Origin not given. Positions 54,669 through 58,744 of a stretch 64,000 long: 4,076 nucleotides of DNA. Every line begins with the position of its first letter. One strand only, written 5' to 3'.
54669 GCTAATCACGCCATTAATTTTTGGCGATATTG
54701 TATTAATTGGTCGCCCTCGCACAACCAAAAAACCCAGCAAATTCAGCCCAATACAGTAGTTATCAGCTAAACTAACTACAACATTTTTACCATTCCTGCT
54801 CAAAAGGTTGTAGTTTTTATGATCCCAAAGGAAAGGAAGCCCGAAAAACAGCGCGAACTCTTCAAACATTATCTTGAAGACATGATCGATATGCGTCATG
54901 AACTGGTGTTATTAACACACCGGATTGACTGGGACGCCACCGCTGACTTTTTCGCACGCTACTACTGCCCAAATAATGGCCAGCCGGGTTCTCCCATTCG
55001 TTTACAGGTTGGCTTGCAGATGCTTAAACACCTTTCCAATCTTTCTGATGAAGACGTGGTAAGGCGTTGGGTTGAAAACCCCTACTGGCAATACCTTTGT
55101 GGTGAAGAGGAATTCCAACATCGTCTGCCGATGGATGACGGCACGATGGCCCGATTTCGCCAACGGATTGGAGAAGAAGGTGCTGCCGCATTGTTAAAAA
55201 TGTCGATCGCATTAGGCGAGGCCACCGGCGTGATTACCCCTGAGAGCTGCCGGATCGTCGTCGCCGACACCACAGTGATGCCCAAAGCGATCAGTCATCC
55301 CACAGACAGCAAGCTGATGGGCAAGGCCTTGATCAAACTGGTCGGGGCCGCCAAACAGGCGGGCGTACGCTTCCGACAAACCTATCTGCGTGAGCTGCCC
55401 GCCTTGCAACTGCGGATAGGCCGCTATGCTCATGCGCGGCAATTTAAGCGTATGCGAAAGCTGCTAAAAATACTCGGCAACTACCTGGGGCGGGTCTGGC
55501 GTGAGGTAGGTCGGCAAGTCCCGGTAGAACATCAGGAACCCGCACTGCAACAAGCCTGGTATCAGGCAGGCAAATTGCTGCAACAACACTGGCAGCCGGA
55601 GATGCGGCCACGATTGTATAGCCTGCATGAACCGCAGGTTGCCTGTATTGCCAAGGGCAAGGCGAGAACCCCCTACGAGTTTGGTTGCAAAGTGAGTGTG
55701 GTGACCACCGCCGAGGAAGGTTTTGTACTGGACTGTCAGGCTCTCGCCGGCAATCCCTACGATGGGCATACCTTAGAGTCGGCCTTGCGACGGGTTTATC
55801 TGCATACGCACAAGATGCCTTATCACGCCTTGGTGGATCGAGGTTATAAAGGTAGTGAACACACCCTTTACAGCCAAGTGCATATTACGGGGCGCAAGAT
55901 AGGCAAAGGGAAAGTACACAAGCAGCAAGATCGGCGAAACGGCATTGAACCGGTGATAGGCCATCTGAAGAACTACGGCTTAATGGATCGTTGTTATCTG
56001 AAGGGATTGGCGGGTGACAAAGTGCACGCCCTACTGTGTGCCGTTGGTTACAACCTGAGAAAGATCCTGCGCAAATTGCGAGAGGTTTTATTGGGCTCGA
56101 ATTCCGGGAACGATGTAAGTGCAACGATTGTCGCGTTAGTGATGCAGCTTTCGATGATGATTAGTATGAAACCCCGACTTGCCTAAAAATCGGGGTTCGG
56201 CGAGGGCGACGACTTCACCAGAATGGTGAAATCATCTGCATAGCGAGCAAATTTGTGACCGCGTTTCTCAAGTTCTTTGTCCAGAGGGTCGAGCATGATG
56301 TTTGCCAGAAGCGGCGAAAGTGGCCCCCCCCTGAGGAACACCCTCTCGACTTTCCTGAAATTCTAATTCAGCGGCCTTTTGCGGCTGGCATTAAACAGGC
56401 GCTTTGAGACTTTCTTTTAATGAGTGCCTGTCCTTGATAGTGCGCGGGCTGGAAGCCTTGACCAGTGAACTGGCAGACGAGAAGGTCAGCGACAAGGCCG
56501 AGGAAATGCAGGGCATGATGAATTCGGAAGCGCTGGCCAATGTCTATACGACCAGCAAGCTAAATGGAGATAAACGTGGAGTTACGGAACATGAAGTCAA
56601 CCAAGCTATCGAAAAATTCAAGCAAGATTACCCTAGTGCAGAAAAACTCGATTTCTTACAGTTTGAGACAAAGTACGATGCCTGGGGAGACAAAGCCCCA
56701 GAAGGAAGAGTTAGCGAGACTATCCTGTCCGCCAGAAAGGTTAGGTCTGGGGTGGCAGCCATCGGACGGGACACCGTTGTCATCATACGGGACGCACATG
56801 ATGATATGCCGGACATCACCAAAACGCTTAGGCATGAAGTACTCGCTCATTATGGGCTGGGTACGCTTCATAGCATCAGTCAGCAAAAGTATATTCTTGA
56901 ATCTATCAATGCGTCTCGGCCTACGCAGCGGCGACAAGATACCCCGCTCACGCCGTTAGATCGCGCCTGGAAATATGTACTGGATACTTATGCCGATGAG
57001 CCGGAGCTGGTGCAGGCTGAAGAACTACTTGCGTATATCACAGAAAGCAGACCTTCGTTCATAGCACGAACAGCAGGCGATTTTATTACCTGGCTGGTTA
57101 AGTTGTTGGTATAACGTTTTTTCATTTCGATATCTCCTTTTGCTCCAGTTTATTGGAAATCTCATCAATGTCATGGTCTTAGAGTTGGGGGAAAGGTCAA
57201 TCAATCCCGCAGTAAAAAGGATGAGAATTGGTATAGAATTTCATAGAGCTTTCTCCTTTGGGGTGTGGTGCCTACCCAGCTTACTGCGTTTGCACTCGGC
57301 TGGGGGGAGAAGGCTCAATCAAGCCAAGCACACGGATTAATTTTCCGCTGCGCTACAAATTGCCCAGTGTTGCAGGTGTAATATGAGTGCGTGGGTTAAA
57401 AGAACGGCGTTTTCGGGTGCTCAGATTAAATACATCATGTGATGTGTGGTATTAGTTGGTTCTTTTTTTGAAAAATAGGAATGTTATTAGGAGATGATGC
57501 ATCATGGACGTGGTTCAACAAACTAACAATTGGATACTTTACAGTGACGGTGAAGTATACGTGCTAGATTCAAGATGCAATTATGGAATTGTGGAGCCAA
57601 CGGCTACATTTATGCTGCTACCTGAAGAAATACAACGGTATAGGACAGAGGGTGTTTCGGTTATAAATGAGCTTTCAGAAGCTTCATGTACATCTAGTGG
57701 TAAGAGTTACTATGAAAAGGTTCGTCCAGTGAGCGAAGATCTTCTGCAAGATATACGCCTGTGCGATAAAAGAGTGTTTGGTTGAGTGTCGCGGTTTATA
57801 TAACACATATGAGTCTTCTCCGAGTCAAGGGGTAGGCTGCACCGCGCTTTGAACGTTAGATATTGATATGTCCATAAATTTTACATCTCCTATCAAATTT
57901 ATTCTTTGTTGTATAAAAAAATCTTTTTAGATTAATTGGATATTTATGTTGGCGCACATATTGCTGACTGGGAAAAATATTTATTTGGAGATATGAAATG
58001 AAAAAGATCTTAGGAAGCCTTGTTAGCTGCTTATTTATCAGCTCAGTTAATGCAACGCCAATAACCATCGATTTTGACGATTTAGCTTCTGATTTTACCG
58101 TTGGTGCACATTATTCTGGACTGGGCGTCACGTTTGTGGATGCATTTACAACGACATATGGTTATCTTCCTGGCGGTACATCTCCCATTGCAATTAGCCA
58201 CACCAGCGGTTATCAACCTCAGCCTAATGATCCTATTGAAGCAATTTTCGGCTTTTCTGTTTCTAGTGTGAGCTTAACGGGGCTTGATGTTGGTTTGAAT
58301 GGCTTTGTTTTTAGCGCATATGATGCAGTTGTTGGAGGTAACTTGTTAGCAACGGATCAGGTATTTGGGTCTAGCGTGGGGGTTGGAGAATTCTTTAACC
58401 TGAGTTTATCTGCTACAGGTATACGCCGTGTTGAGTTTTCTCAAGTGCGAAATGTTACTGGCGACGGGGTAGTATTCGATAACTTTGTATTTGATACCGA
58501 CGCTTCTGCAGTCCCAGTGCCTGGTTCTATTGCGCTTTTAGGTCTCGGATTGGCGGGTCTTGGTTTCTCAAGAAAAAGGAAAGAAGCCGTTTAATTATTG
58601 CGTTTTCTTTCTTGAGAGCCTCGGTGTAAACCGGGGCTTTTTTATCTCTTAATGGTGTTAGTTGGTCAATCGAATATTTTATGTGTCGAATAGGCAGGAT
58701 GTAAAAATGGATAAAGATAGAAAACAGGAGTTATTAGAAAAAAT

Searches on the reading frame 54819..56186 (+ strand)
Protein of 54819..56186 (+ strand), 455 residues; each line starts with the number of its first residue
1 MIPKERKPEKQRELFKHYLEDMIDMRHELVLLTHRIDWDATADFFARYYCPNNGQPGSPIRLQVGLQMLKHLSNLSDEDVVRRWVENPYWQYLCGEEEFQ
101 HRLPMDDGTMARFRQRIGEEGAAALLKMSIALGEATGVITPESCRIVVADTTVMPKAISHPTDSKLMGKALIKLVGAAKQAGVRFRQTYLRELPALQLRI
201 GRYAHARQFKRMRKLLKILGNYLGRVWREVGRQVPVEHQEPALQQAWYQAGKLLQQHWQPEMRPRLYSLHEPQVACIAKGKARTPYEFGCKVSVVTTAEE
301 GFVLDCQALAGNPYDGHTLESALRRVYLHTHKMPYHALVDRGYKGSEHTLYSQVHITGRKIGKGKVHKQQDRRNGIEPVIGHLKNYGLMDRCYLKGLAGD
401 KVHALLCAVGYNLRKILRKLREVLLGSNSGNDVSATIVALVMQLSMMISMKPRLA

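Call 81: search_protein_families(library=pfam, proteins=[window:54819-56186:+], max_evalue=0.0001)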
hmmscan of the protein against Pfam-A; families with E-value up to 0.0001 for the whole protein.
window:54819-56186:+ (455 aa): 3 families
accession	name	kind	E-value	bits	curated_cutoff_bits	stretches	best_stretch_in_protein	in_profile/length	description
PF05598.16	DUF772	-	1.5e-13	50.9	23.1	1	54-126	1-71/74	Transposase domain (DUF772)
PF01609.27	DDE_Tnp_1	-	1.7e-07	31.7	23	1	281-413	31-200/200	Transposase DDE domain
PF13751.12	DDE_Tnp_1_6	-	4.5e-06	27.4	25.1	1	360-416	67-124/125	Transposase DDE domain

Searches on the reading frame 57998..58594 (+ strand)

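Call 81: search_protein_families(library=pfam, proteins=[window:57998-58594:+], max_evalue=0.0001)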
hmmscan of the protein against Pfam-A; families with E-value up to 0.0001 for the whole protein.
window:57998-58594:+ (198 aa): 1 family
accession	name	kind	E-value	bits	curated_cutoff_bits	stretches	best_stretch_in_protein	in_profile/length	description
PF07589.16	PEP-CTERM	-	1.8e-06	28.2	20.7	1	171-193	1-24/24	PEP-CTERM motif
